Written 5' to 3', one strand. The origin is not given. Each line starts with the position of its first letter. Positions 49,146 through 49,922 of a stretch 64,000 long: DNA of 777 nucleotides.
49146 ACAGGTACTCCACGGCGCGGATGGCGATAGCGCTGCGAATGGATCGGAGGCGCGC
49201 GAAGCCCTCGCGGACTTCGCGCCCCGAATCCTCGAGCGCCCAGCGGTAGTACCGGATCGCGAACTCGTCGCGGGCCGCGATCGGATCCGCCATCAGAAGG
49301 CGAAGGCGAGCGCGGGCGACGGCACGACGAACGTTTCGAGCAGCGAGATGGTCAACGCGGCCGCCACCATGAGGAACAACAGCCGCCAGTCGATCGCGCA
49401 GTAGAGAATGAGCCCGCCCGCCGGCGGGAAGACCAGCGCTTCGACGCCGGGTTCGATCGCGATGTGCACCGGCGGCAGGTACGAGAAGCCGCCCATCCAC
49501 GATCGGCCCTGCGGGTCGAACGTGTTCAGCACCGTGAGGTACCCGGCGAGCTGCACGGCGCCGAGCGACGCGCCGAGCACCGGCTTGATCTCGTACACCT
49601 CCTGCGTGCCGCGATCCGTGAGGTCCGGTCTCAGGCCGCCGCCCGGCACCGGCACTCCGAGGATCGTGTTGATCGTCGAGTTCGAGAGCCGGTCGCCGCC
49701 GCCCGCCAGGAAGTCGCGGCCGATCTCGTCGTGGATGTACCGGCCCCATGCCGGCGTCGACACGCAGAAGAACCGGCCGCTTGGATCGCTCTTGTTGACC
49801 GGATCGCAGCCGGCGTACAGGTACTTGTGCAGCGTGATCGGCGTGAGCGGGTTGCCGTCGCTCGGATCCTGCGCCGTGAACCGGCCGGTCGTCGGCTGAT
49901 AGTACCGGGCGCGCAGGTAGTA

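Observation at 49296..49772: RHS C-terminal tip looks like a PD-(D/E)xK / VRR-NUC-like nuclease but ends in a ~40-aa hydrophobic tail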

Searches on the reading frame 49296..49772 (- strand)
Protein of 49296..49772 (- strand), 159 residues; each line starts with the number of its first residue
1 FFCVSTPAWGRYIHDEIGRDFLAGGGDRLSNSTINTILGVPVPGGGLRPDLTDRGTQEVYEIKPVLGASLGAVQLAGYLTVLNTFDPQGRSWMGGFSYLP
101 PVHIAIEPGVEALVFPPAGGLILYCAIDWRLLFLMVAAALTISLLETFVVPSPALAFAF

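Call 5: search_protein_families(library=pfam, proteins=[window:49296-49772:-], max_evalue=1)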
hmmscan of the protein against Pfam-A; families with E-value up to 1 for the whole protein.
seq(159 aa): 1 family
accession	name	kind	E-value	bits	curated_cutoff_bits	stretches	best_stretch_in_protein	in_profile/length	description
PF15650.12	Tox-REase-9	-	0.059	14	27.3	1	45-83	34-74/88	Restriction endonuclease fold toxin 9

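Call 6: search_protein_families(library=ncbifam, proteins=[window:49296-49772:-], max_evalue=10)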
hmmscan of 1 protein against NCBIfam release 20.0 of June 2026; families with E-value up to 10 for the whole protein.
seq(159 aa): 0 families

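Call 7: find_homologous_proteins(query=window:49296-49772:-, max_evalue=0.01)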
Query seq(159 aa) (159 aa): 3 proteins with E <= 0.01 among 861 candidates.
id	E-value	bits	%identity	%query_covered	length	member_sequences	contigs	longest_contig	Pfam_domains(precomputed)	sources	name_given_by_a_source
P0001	1.5e-41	160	51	100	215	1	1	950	-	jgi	jgi:uncharacterized protein RhaS with RHS repeats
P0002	2.9e-39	153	74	63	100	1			-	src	-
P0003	8.9e-20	89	49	59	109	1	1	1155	-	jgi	jgi:hypothetical protein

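Call 13: search_protein_families(library=pfam, proteins=[P0001], max_evalue=1)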
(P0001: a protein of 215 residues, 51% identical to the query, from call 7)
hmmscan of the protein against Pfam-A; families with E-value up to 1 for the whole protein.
P0001 (215 aa): 1 family
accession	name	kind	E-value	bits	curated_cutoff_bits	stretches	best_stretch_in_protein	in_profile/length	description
PF15650.12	Tox-REase-9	-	0.13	12.9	27.3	1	104-135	36-69/88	Restriction endonuclease fold toxin 9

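Call 15: search_solved_structures(query=window:49296-49772:-, max_evalue=10)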
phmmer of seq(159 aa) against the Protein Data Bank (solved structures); distinct sequences matched with E-value up to 10: 1.
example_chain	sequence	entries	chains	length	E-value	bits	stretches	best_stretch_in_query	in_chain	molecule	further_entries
2wdw_A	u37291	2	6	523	0.046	16.8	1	44-89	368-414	PUTATIVE HEXOSE OXIDASE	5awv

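Call 16: search_protein_families(library=padloc, proteins=[window:49296-49772:-], max_evalue=1)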
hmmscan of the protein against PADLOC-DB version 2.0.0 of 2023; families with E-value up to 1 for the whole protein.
seq(159 aa): 0 families

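Call 18: search_protein_representatives(protein=window:49296-49772:-)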
Query: 159 residues. Proteins with E-value up to 0.001 (for the whole library): 257; up to 1e-10: 120; up to 1e-30: 3. The best 150 are listed.
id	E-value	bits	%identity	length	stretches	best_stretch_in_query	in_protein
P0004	4.7e-48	179.5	61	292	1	1-159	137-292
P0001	4.8e-42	160.0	53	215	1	1-159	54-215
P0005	3.5e-35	137.7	49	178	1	5-142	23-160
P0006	2.2e-30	122.1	52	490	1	1-128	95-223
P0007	2.2e-28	115.5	54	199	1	3-140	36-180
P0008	4.4e-28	114.5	49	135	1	28-148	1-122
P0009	1.0e-26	110.1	46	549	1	7-140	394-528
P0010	2.6e-26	108.8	47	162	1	8-148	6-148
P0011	8.0e-26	107.2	47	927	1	5-142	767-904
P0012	4.5e-25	104.8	45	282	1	8-147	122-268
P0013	1.9e-24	102.7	50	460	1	6-134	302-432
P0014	1.9e-24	102.7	45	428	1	4-140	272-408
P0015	8.5e-24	100.6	47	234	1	5-140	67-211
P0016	1.4e-23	99.9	48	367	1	9-135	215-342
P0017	1.6e-23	99.7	49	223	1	1-140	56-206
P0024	1.9e-22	96.2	47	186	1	8-141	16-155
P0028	1.0e-21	93.8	45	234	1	8-147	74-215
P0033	7.1e-21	91.1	46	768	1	8-125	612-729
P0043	4.7e-19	85.2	43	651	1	4-139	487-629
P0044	1.1e-18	83.9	46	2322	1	2-144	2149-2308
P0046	3.2e-18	82.5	42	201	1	9-151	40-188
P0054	4.2e-16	75.6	43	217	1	8-143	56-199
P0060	2.8e-15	72.9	42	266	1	7-125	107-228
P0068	1.3e-14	70.7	40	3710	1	4-134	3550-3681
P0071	3.1e-14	69.5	38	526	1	4-139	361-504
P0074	4.8e-14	68.9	40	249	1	6-129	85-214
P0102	4.2e-12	62.6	40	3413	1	10-139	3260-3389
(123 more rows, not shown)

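Call 24: search_protein_families(library=pfam, alignment_id=A1, max_evalue=1)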
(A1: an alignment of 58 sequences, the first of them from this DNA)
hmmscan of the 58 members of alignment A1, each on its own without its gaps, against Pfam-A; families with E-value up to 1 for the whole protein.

A. member 1, seq(159 aa): 1 family
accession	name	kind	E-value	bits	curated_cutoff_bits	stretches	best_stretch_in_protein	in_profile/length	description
PF15650.12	Tox-REase-9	-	0.059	14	27.3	1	45-83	34-74/88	Restriction endonuclease fold toxin 9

B. families by the number of members that match (of 58 scanned): 8 families
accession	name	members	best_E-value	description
PF15650.12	Tox-REase-9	17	1.6e-08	Restriction endonuclease fold toxin 9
PF13104.11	DUF3956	1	0.11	Protein of unknown function (DUF3956)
PF09449.16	DUF2020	1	0.14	Domain of unknown function (DUF2020)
PF14015.11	DUF4231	1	0.18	Protein of unknown function (DUF4231)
PF24227.1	DUF7443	1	0.22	Domain of unknown function (DUF7443)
PF22333.2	Ago_PAZ_arc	1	0.25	Argonaute, PAZ domain, archaea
PF15649.12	Tox-REase-7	1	0.28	Restriction endonuclease fold toxin 7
PF01930.23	Cas_Cas4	1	0.29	Domain of unknown function DUF83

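Call 25: search_solved_structures(query=A1, max_evalue=10, show_alignments=3)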
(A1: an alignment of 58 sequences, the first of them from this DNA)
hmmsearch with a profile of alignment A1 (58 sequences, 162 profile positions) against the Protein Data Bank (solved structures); distinct sequences matched with E-value up to 10: 9.
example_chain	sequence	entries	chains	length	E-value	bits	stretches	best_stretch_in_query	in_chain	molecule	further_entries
8cia_B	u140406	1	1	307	0.45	13.2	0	78-100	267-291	Kelch like family member 20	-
7wh3_A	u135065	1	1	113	0.59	12.9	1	115-150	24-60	Stomatin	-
4fvf_A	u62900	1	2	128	0.71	12.6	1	115-149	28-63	Stomatin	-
4fvj_A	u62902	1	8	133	0.77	12.5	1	115-149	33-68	Stomatin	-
4fvg_A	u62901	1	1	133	0.78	12.5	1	115-149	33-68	Stomatin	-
5yq4_A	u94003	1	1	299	0.95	12.2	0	78-100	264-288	Kelch-like protein 20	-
8cia_A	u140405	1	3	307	0.96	12.2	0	78-100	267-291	Kelch-like protein 20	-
6gy5_A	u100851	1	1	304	0.98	12.1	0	78-100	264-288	Kelch-like protein 20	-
8cia_E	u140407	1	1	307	1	12.1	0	78-100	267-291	Kelch like family member 20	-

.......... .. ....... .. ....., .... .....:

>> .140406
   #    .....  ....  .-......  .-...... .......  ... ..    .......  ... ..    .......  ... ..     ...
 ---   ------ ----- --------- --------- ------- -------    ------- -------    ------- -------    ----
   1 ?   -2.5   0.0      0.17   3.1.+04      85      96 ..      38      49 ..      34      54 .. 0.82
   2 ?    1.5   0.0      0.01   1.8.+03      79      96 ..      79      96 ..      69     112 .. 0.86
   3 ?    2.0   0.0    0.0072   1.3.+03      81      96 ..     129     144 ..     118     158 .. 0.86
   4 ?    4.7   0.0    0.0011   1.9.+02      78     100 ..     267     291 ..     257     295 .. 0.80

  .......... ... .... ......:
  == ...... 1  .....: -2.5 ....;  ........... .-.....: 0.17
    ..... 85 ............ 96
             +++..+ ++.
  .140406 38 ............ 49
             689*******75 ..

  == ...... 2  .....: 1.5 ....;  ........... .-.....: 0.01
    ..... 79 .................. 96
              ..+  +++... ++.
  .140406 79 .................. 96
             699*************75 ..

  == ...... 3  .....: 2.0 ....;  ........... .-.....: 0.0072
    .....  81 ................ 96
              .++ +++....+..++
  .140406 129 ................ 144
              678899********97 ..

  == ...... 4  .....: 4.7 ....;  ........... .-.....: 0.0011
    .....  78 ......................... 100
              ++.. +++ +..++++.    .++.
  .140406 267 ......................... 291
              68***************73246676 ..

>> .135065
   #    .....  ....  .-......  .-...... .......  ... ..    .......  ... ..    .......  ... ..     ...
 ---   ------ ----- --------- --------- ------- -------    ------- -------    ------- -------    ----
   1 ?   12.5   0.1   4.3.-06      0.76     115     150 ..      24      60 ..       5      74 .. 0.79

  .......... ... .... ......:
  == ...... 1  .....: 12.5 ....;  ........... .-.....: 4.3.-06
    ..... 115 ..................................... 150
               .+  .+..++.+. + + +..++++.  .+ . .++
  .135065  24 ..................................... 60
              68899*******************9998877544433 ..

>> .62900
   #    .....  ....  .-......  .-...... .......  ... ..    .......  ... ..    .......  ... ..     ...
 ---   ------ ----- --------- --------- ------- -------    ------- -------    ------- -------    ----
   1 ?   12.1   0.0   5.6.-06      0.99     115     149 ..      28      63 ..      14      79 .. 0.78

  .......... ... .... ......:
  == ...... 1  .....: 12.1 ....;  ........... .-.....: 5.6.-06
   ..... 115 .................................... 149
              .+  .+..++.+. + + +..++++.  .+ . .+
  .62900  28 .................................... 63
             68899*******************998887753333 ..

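Call 26: find_homologous_proteins(query=A1, max_evalue=0.001)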
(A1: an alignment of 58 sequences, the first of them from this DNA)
Query A1 (58 sequences) (159 aa, profile of the alignment): 24 proteins with E <= 0.001 among 8000 candidates.
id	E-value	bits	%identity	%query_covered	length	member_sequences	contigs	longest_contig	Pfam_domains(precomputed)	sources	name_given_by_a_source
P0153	2.2e-53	198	44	91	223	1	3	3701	-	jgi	-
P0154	1.4e-52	195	47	99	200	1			-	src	-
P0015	3.1e-51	191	41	96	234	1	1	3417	-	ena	-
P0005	3.6e-50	188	48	89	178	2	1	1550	-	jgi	jgi:hypothetical protein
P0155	6.7e-49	183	51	89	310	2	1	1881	PF25023.2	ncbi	ncbi:MAG: RHS repeat-associated core domain-containing protein, partial [Candidatus Acidiferrales ba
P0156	2.6e-48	182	50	86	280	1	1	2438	-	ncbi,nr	ncbi:MAG: RHS repeat-associated core domain-containing protein, partial [Actinobacteria bacterium]|n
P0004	3.1e-48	181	60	100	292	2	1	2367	PF25023.2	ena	-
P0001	1.1e-43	166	51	100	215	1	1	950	-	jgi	jgi:uncharacterized protein RhaS with RHS repeats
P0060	6.4e-40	154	40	73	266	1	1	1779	-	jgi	jgi:hypothetical protein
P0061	2.2e-37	146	35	79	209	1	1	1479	-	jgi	-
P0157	5.0e-37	145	32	99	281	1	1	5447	-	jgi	jgi:RHS repeat-associated protein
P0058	4.2e-36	142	32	88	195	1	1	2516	-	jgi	jgi:hypothetical protein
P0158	2.9e-32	129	45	62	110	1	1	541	-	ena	-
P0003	2.3e-30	123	49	59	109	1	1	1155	-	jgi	jgi:hypothetical protein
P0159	1.8e-29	120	37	81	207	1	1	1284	-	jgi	jgi:hypothetical protein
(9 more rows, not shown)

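Call 29: find_encoding_contigs(protein=P0157, flank=5000, max_places=3)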
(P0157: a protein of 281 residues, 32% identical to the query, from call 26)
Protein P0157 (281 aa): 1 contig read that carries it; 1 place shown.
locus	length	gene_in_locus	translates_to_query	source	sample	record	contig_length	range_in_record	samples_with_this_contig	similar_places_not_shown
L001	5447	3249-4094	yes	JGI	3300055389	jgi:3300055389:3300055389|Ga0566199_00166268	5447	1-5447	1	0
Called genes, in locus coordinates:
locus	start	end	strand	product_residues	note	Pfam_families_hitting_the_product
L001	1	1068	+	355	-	?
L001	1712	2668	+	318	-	-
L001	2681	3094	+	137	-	-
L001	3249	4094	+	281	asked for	-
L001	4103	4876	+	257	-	-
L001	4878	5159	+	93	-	-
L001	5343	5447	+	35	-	?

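Call 31: find_encoding_contigs(protein=P0004, flank=5000, max_places=3)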
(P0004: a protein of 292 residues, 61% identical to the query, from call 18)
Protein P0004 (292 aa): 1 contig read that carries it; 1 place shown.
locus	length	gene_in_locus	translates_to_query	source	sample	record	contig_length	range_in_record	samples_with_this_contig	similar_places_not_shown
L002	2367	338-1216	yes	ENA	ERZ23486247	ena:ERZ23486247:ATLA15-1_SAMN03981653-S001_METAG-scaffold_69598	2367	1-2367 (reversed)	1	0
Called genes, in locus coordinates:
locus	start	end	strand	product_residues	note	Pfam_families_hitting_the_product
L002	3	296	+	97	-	?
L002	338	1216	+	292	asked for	PF25023:TEN_YD-shell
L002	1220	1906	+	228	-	-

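Call 33: predict_structure(alignment_id=A2)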
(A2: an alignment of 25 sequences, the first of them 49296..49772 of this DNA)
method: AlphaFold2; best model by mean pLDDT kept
length: 159 residues; sequences in the alignment: 25
mean_pLDDT: 93.3   pTM: 0.83
mean pLDDT of the five models: 93.3, 92.7, 91.4, 91.2, 91.1
residues with pLDDT >= 90: 138; 70-90: 9; 50-70: 11; < 50: 1
segments of 3 or more residues with pLDDT < 50: none
pLDDT, mean of each block of 10 residues (from residue 1): 89 98 98 98 98 98 98 98 98 98 98 98 97 93 78 53
secondary structure, 60 per line:
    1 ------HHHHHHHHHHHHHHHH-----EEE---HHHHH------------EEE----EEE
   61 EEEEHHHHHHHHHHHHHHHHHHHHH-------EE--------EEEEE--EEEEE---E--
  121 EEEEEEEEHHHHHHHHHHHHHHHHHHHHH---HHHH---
elements in order: H7-22 E28-30 H34-38 E51-53 E58-64 H65-85 E103-107 E110-114 E121-128 H129-149 H153-156

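Call 36: fold_search(model_id=the predicted structure, library=pdb)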
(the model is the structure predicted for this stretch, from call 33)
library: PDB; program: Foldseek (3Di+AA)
matches with E <= 10: 103; with E <= 0.001: 0
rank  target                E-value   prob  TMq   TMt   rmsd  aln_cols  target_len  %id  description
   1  6vjh                  6.6e-01  0.30  0.30  0.28   4.3        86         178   17  The crystal structure of the 2009 H1N1/California PA endonuclease wild type in complex with SJ000986192 (released 2021-02-10)
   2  5wei                  6.6e-01  0.23  0.29  0.26   4.6        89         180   17  Crystal structure of the influenza virus PA endonuclease (E119D mutant) in complex with inhibitor 7a (SRI-29770) (released 2017-12-27)
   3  9wuf                  9.8e-01  0.18  0.25  0.04   6.2        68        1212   18  Cryo-EM structure of Upx (released 2026-02-11)
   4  6wij                  1.1e+00  0.16  0.29  0.26   4.8        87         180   16  The crystal structure of the 2009/H1N1/California PA endonuclease mutant I38T in complex with SJ000986448 (released 2021-04-14)
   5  6vll                  1.1e+00  0.15  0.29  0.26   4.7        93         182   16  The crystal structure of the 2009/H1N1/California PA endonuclease mutant I38T in complex with SJ000986213 (released 2021-02-24)
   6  8phb_B                1.2e+00  0.03  0.19  0.09  18.7       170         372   10  Crystal structure of apo Cami1 (released 2023-12-13)
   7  8rn9_A                1.4e+00  0.06  0.16  0.05   7.3        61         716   20  Influenza B polymerase, replicase (from "Influenza B polymerase apo-trimer" | Local refinement) (released 2024-09-11)
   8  4wrt_A                1.6e+00  0.06  0.15  0.05   7.2        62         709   16  Crystal structure of Influenza B polymerase with bound vRNA promoter (form FluB2) (released 2014-11-19)
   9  7r1f_A                1.6e+00  0.05  0.15  0.05   7.3        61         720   18  Early transcription elongation state of influenza B polymerase backtracked due to double incoproation of nucleotide an (released 2022-12-28)
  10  8phb_A                1.8e+00  0.02  0.17  0.09  18.5       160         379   13  Crystal structure of apo Cami1 (released 2023-12-13)
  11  7t3b_E                2.0e+00  0.03  0.16  0.10  20.3       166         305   11  GATOR1-RAG-RAGULATOR - GAP Complex (released 2022-04-06)
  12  5fmz_A                2.3e+00  0.03  0.13  0.05   8.7        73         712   12  Crystal structure of Influenza B polymerase with bound 5' vRNA (released 2016-01-13)
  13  5fmz_D                2.3e+00  0.03  0.13  0.05   8.7        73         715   12  Crystal structure of Influenza B polymerase with bound 5' vRNA (released 2016-01-13)
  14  1c8c_A                2.8e+00  0.06  0.14  0.31   3.1        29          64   10  CRYSTAL STRUCTURES OF THE CHROMOSOMAL PROTEINS SSO7D/SAC7D BOUND TO DNA CONTAINING T-G MISMATCHED BASE PAIRS (released 2001-05-04)
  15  7k5b_F                2.8e+00  0.06  0.20  0.24   6.9        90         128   11  Structure of outer-arm dynein bound to microtubule doublet in microtubule binding state 2 (MTBS-2) (released 2021-09-29)
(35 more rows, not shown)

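Call 40: find_related_loci(query=window:49296-49772:-, collection=genome_contigs, flank=4000)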
Query window:49296-49772:- (159 aa) in genome_contigs; peptide patterns used: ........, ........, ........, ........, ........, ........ (x = any residue, [..] = any of these).
527 stretches matched a pattern; 2 encode a relative of the query (tblastn E <= 1e-3); 2 distinct loci.
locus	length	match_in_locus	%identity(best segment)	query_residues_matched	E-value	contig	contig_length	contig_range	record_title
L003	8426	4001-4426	52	3-143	2e-42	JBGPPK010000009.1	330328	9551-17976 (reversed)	MAG: Terriglobia bacterium isolate OBJ2_061818_050_16 k141_910994_length_330328_cov_35.4707, whole genome shotgun sequen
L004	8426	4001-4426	51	3-143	4e-40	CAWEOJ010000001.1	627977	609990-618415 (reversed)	MAG: uncultured Acidobacteriota bacterium isolate MFD02248.bin.1.112 genome assembly, contig: contig_14744, whole genome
